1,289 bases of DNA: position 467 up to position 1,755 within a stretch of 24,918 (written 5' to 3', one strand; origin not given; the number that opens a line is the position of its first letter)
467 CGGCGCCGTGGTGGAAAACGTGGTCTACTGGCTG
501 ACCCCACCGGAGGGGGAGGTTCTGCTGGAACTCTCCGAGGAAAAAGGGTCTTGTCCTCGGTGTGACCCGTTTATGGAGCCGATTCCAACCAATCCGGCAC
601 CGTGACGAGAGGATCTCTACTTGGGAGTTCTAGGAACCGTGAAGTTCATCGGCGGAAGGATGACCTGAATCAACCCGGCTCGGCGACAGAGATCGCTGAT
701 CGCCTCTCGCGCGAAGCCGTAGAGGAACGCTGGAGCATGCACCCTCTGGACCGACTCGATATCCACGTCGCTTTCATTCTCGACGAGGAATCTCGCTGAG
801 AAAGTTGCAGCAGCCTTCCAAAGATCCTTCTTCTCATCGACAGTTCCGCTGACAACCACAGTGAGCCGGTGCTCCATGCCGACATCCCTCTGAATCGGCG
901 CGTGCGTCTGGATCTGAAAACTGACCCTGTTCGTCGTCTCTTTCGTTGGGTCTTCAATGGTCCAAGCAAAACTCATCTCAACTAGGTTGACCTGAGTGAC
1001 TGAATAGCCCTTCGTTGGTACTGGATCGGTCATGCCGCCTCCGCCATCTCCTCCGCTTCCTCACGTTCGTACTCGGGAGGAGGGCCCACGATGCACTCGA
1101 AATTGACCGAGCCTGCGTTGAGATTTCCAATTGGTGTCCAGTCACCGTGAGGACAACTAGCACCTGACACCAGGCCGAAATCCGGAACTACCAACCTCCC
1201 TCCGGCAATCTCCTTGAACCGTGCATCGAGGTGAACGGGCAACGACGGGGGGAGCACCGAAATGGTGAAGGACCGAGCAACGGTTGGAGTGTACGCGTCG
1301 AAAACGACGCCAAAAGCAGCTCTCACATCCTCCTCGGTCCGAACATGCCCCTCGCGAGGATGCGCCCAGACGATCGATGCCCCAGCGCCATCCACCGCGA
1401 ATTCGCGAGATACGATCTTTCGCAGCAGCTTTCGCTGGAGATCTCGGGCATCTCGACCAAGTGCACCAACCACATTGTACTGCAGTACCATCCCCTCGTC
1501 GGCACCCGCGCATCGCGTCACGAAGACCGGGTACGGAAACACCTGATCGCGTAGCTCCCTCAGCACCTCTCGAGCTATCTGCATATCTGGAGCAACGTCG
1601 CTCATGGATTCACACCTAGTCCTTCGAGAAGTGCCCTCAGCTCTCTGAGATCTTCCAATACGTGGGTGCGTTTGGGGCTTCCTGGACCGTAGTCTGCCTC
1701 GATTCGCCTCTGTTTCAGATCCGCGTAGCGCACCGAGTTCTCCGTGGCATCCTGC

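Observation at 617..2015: Candidate tripartite toxin-antitoxin-chaperone (TAC) module with a HEPN-like toxin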

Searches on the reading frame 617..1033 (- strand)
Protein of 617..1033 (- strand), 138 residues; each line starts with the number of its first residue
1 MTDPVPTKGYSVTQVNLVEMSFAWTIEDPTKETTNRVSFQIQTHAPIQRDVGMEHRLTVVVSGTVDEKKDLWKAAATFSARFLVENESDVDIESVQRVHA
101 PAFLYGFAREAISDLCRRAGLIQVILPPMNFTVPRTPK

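Call 3: search_protein_families(library=pfam, proteins=[window:617-1033:-], max_evalue=1)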
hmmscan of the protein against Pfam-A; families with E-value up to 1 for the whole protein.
window:617-1033:- (138 aa): 2 families
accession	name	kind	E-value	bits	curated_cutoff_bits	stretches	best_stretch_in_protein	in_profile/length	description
PF02556.19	SecB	-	1.8e-12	47.8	26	1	31-132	31-131/141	Preprotein translocase subunit SecB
PF12559.13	Inhibitor_I10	-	0.061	14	21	1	67-101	5-39/63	Serine endopeptidase inhibitors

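Call 4: search_protein_families(library=ncbifam, proteins=[window:617-1033:-], max_evalue=1)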
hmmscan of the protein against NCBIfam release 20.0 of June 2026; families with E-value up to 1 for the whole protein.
window:617-1033:- (138 aa): 7 families
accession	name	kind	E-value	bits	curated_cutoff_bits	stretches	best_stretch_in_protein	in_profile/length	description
NF004394.0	PRK05751.1-5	equivalog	3e-10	40.2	181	1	34-132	36-133/156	protein-export chaperone SecB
TIGR00809.1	secB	equivalog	4.9e-10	39.6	102.8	1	31-132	30-130/140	protein-export chaperone SecB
NF004392.0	PRK05751.1-3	equivalog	2.6e-08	33.8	143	1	36-132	44-140/160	protein-export chaperone SecB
NF004393.0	PRK05751.1-4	equivalog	1.6e-07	31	180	1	31-132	40-140/165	protein-export chaperone SecB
NF009590.0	PRK13031.1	equivalog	2.6e-07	31.1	244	1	72-132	73-133/149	preprotein translocase subunit SecB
NF004391.0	PRK05751.1-2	equivalog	9e-05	22.2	223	1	39-132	53-145/171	protein-export chaperone SecB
NF004390.0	PRK05751.1-1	equivalog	0.0031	17.3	277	1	50-132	53-134/155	protein-export chaperone SecB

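Call 5: search_protein_families(library=padloc, proteins=[window:617-1033:-], max_evalue=1)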
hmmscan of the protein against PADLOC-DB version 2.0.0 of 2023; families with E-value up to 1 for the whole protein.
window:617-1033:- (138 aa): 2 families
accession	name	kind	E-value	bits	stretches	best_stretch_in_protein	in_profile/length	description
PDLC04071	PD-T4-9_C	-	0.00013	20.2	1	54-132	42-119/130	-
PDLC04072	PD-T4-9_C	-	0.0019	16.4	1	30-132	21-122/135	-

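Call 28: search_protein_families(library=phrogs, proteins=[window:617-1033:-], max_evalue=1)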
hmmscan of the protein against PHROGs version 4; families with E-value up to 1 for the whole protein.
window:617-1033:- (138 aa): 3 families
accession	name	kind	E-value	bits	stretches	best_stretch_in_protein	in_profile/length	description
phrog_21664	-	unknown function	0.11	13.9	1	58-132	47-123/132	-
phrog_33096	-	unknown function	0.27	11.6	1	16-98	113-191/256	-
phrog_20189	-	unknown function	0.31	12.1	1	84-129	96-141/143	-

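Call 56: search_solved_structures(query=window:617-1033:-, max_evalue=1, show_alignments=2)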
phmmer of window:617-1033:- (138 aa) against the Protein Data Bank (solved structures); distinct sequences matched with E-value up to 1: 2.
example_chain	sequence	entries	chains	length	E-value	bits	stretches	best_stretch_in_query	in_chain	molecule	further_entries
1fx3_A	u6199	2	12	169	0.062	16.7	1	36-132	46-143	PROTEIN-EXPORT PROTEIN SECB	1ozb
7etx_A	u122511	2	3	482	0.43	14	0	39-79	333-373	Tryptophan biosynthesis protein TrpCF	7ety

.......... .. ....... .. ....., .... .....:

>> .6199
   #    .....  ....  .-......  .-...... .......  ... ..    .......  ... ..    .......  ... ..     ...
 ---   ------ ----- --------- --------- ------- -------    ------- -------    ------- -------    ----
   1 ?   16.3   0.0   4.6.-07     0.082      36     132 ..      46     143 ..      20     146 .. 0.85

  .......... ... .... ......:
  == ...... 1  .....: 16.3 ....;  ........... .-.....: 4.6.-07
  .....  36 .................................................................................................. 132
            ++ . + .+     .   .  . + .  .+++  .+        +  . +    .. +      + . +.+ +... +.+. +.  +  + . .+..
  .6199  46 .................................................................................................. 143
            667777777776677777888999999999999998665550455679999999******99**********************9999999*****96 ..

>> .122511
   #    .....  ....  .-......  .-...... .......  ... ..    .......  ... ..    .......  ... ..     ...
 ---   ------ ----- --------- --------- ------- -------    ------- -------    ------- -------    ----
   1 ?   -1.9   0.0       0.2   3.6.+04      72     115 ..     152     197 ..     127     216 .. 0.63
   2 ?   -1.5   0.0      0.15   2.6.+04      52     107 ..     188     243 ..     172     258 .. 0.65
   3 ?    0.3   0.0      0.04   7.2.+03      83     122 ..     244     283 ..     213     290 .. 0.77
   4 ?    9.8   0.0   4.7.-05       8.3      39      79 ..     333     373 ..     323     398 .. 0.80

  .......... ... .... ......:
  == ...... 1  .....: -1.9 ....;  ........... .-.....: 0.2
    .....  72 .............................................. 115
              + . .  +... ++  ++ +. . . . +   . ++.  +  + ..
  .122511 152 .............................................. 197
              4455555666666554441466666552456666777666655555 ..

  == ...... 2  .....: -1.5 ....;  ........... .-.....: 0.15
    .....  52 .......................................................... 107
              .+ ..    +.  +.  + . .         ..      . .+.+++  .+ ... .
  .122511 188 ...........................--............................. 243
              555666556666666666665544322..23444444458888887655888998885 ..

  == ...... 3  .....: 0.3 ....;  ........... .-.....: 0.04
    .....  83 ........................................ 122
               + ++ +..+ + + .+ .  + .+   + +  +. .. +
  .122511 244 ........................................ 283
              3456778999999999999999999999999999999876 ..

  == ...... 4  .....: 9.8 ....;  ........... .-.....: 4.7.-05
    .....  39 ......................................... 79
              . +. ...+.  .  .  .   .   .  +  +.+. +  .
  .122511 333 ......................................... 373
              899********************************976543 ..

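Call 71: search_protein_families(library=pfam, alignment_id=A7, max_evalue=0.01)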
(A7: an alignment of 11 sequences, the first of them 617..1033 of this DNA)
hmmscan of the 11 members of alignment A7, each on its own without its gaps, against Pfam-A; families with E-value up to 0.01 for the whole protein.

A. member 1, window:617-1033:- (138 aa): 1 family
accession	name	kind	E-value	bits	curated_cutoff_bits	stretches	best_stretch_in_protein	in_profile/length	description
PF02556.19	SecB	-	1.8e-12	47.8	26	1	31-132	31-131/141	Preprotein translocase subunit SecB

B. families by the number of members that match (of 11 scanned): 1 family
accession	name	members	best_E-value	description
PF02556.19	SecB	9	1.8e-12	Preprotein translocase subunit SecB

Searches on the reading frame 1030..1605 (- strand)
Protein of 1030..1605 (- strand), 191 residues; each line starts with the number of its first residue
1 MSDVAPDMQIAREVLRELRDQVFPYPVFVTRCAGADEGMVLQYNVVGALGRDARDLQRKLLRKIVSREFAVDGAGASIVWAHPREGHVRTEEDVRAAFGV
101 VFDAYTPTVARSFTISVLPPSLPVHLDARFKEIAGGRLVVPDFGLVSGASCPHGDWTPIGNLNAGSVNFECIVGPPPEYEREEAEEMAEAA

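Call 3: search_protein_families(library=pfam, proteins=[window:1030-1605:-], max_evalue=1)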
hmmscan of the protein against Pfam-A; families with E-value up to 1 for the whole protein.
window:1030-1605:- (191 aa): 0 families

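Call 4: search_protein_families(library=ncbifam, proteins=[window:1030-1605:-], max_evalue=1)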
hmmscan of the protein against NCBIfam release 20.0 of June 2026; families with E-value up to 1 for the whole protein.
window:1030-1605:- (191 aa): 1 family
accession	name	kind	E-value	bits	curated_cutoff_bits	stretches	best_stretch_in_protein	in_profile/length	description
NF050090.1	AlifAldimDhtsOxdA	equivalog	0.1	11.9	600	1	4-74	5-76/349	aliphatic aldoxime dehydratase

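Call 5: search_protein_families(library=padloc, proteins=[window:1030-1605:-], max_evalue=1)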
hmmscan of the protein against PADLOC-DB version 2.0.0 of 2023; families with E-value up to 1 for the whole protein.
window:1030-1605:- (191 aa): 0 families

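Call 9: find_homologous_proteins(query=window:1030-1605:-)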
Query window:1030-1605:- (191 aa): 1 proteins with E <= 0.001 among 377 candidates.
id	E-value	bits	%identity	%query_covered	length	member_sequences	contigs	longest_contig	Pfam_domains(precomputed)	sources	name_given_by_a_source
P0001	1.5e-123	428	100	100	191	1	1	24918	-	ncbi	ncbi:MAG: hypothetical protein V2A76_02380 [Planctomycetota bacterium]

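Call 13: search_solved_structures(query=window:1030-1605:-, max_evalue=10)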
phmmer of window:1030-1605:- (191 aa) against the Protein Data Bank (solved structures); distinct sequences matched with E-value up to 10: 10.
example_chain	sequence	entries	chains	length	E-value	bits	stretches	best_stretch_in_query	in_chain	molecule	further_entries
4rlo_A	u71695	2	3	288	0.27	14.2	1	36-93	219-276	Ribosomal protein S6 kinase beta-1 | p70S6K1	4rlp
4l3j_A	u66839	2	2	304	0.28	14.2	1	36-93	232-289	RPS6KB1 protein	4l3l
3we4_A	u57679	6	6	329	0.29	14.1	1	36-93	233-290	Ribosomal protein S6 kinase beta-1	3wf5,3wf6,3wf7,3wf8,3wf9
3a60_A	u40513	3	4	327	0.3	14.1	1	36-93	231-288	Ribosomal protein S6 kinase beta-1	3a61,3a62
7n91_A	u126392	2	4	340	0.32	14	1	36-93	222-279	Ribosomal protein S6 kinase beta-1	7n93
4l45_A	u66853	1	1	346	0.33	13.9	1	36-93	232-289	RPS6KB1 protein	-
4l46_A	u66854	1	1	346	0.33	13.9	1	36-93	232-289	RPS6KB1 protein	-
4l43_A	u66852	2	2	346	0.33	13.9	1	36-93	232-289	RPS6KB1 protein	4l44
4l42_A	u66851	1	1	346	0.33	13.9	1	36-93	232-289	RPS6KB1 protein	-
4da2_A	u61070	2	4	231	0.43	13.6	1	37-132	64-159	Sugar fermentation stimulation protein homolog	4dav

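Call 28: search_protein_families(library=phrogs, proteins=[window:1030-1605:-], max_evalue=1)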
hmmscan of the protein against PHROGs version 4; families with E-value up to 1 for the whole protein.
window:1030-1605:- (191 aa): 0 families

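Call 69: search_protein_families(library=pfam, alignment_id=A5, max_evalue=1)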
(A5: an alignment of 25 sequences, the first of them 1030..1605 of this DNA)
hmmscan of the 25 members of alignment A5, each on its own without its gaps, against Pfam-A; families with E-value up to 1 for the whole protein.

A. member 1, window:1030-1605:- (191 aa): 0 families

B. families by the number of members that match (of 25 scanned): 6 families
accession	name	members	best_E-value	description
PF13472.12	Lipase_GDSL_2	1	0.032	GDSL-like Lipase/Acylhydrolase family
PF18455.6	GBR2_CC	1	0.092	Gamma-aminobutyric acid type B receptor subunit 2 coiled-coil domain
PF21032.3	PROPPIN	1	0.15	PROPPIN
PF17933.6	TetR_C_25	1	0.16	Tetracyclin repressor-like, C-terminal domain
PF00013.35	KH_1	1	0.22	KH domain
PF08699.15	ArgoL1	1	0.23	Argonaute linker 1 domain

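Call 76: predict_structure(protein=window:1030-1605:-)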
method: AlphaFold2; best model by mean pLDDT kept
length: 191 residues; sequences in the alignment: 1
mean_pLDDT: 40.3   pTM: 0.27
mean pLDDT of the five models: 40.3, 37.8, 37.1, 35.4, 34.9
residues with pLDDT >= 90: 0; 70-90: 12; 50-70: 11; < 50: 168
segments of 3 or more residues with pLDDT < 50: 1-12, 17-58, 61-155, 157-173
pLDDT, mean of each block of 10 residues (from residue 1): 40 48 37 32 36 46 40 33 34 35 30 31 30 32 34 44 38 59 82 63
secondary structure, 60 per line:
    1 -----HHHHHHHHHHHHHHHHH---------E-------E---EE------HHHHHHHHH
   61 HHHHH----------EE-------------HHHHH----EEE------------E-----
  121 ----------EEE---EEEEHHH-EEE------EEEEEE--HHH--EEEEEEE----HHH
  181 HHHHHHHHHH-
elements in order: H6-22 H52-65 H91-95 E100-102 E131-133 E137-140 E145-147 E154-159 E167-173 H178-190
